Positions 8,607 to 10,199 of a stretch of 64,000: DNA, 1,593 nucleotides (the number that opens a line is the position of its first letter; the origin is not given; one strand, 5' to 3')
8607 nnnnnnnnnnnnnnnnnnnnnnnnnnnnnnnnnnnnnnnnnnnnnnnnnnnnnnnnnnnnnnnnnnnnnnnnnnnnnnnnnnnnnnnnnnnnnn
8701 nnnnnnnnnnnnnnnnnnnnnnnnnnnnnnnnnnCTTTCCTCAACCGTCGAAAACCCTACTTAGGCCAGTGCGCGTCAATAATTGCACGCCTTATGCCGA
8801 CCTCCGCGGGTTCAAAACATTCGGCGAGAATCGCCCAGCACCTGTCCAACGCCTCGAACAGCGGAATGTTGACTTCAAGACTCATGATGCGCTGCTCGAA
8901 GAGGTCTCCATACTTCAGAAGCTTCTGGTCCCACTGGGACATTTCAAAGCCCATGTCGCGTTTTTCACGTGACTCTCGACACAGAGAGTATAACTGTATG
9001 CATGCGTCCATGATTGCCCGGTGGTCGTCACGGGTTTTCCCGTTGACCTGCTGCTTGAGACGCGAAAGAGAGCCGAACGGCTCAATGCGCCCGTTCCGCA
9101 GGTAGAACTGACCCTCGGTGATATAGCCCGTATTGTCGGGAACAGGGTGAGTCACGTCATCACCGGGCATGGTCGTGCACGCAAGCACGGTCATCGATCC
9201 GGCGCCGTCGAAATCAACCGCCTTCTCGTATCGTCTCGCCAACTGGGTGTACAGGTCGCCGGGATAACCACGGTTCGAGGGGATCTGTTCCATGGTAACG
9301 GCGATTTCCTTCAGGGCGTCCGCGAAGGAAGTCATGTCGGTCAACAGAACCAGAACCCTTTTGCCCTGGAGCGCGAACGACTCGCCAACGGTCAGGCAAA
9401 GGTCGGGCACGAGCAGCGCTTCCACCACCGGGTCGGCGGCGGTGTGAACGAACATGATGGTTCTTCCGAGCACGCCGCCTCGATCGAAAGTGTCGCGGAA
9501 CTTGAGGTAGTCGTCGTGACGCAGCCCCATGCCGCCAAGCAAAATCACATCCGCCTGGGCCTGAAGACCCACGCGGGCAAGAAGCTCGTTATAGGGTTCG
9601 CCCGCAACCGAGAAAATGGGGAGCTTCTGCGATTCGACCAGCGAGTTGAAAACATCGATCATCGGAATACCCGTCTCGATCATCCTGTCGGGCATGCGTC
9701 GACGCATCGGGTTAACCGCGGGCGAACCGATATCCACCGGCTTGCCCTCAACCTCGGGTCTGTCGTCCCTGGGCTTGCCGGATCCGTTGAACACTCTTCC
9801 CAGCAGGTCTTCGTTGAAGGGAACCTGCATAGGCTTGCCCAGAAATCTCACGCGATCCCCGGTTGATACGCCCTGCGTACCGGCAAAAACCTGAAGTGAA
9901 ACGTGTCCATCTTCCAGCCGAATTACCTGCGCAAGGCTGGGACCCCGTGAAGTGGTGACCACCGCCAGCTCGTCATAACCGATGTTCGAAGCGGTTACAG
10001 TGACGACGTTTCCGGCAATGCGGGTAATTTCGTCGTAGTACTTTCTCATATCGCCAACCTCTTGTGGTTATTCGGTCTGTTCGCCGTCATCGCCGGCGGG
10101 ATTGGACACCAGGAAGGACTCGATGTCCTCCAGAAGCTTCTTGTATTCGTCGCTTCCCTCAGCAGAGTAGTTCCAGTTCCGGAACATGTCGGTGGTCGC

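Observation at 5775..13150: Chlamydia/Bacteroidetes-style V-type ATPase operon lacking C and F subunits, with a DUF2764-like gene between E and A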

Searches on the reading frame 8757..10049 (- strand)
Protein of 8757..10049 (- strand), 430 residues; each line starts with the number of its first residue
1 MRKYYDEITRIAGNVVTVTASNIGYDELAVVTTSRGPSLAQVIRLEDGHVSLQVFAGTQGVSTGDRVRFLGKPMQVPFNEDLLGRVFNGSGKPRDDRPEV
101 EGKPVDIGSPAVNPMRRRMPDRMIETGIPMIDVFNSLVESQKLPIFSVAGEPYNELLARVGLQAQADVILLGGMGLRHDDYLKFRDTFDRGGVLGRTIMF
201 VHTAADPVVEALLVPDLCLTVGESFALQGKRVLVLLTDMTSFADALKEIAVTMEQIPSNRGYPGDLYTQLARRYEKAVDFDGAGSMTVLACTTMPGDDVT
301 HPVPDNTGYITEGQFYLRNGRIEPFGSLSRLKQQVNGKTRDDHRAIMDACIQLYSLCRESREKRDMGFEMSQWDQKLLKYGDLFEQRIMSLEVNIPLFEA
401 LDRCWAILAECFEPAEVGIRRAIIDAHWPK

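Call 3: search_protein_families(library=pfam, proteins=[window:8757-10049:-], max_evalue=0.01)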
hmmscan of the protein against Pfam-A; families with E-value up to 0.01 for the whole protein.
window:8757-10049:- (430 aa): 3 families
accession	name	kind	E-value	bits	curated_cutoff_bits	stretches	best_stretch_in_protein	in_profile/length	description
PF00006.31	ATP-synt_ab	-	6.7e-50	170.1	29.5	1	127-319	1-195/213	ATP synthase alpha/beta family, nucleotide-binding domain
PF02874.29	ATP-synt_ab_N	-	6.3e-11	43.1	20.9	1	8-71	1-69/69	ATP synthase alpha/beta family, beta-barrel domain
PF22919.1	ATP-synt_VA_C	-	1.4e-10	41.5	24.7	1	335-426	4-99/101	C-terminal domain of V and A type ATP synthase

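Call 4: search_protein_families(library=ncbifam, proteins=[window:8757-10049:-], max_evalue=0.01)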
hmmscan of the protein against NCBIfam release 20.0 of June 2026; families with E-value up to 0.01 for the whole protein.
window:8757-10049:- (430 aa): 32 families (the best 25 are shown)
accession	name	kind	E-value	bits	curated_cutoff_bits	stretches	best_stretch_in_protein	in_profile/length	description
NF002555.0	PRK02118.1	equivalog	7.3e-216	716.9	431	1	1-430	1-432/436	V-type ATP synthase subunit B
NF003235.0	PRK04196.1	subfamily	2.5e-105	352.9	349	1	2-426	3-453/462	V-type ATP synthase subunit B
TIGR01041.1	ATP_syn_B_arch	equivalog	1.3e-96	323.9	844.65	1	5-429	2-452/458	ATP synthase subunit B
TIGR01040.1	V-ATPase_V1_B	equivalog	3.6e-82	276.3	804.65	1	5-409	2-441/467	V-type ATPase subunit B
TIGR02546.1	III_secr_ATP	equivalog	3.4e-44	151.2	604.75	1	5-337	6-350/423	type III secretion system ATPase SctN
TIGR03496.1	FliI_clade1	equivalog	7.5e-44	150.2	619.1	1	7-367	2-370/414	flagellar protein export ATPase FliI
NF005295.0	PRK06820.1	equivalog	4.4e-43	147.9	690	1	3-316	28-338/440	EscN/YscN/HrcN family type III secretion system ATPase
TIGR01026.1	fliI_yscN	subfamily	3.4e-42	144.7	379.5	1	3-336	22-366/440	FliI/YscN family ATPase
TIGR03498.1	FliI_clade3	equivalog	3.4e-41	141.3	587.45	1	23-355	22-364/418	flagellar protein export ATPase FliI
TIGR03497.1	FliI_clade2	equivalog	1.3e-39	136.4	629.8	1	8-318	3-314/413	flagellar protein export ATPase FliI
NF005391.0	PRK06936.1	equivalog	3.9e-38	131.4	657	1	9-317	28-338/439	type III secretion system ATPase SctN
NF005765.0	PRK07594.1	equivalog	1e-34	120.1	715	1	34-318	49-332/433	EscN/YscN/HrcN family type III secretion system ATPase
NF006575.0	PRK09099.1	subfamily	2.7e-34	118.7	706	1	6-336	28-368/443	type III secretion system ATPase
NF006290.1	PRK08472.1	equivalog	5.3e-33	114.5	644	1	3-319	17-335/433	flagellar protein export ATPase FliI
NF006012.0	PRK08149.1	equivalog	9.7e-31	107.1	594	1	8-338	13-359/431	type III secretion system ATPase SctN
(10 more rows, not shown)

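Call 58: search_solved_structures(query=window:8757-10049:-, max_evalue=1e-20)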
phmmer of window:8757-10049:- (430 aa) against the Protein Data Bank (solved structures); distinct sequences matched with E-value up to 1e-20: 62 (the best 60 are shown).
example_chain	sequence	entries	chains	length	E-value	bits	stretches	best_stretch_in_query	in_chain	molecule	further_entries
3vr2_D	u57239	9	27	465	3.1e-82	279.9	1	3-427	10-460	V-type sodium ATPase subunit B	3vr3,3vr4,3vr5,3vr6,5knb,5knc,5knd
5ze9_D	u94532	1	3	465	3.8e-82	279.7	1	3-427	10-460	V-type sodium ATPase subunit B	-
5zea_D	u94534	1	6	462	5e-82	279.3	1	3-412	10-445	V-type sodium ATPase subunit B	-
7dqc_D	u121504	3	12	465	5.3e-82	279.2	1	3-427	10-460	V-type sodium ATPase subunit B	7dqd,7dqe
2rkw_A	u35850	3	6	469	2.4e-79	270.5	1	2-411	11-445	V-type ATP synthase beta chain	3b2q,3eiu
2c61_A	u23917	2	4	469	2.4e-79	270.4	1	2-411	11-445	A-TYPE ATP SYNTHASE NON-CATALYTIC SUBUNIT B | V-type ATP synthase beta chain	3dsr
3tgw_A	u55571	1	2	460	8.5e-79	268.6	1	2-411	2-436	V-type ATP synthase beta chain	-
3ssa_A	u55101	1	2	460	1.1e-78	268.3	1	1-411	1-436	V-type ATP synthase beta chain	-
7coq_D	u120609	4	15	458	1.8e-78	267.5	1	3-427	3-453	V-type sodium ATPase subunit B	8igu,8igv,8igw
3tiv_A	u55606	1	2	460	3e-78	266.8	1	2-411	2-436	V-type ATP synthase beta chain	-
7uw9_F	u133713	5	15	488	5.8e-76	259.3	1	5-409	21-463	V-type proton ATPase subunit B2 | Vacuolar proton pump subunit B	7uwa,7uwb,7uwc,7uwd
36qu_F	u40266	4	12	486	8.4e-76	258.8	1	6-409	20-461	V-type proton ATPase subunit B1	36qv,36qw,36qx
3j9t_B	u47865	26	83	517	3.7e-75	256.6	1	5-409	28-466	V-type proton ATPase subunit B | Vacuolar proton pump subunit B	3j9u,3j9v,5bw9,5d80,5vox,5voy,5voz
7u8o_D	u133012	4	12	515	9.6e-74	252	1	24-410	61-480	Vacuolar proton pump subunit B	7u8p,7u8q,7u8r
3gqb_B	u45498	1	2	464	8.2e-72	245.6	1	2-409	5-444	V-type ATP synthase beta chain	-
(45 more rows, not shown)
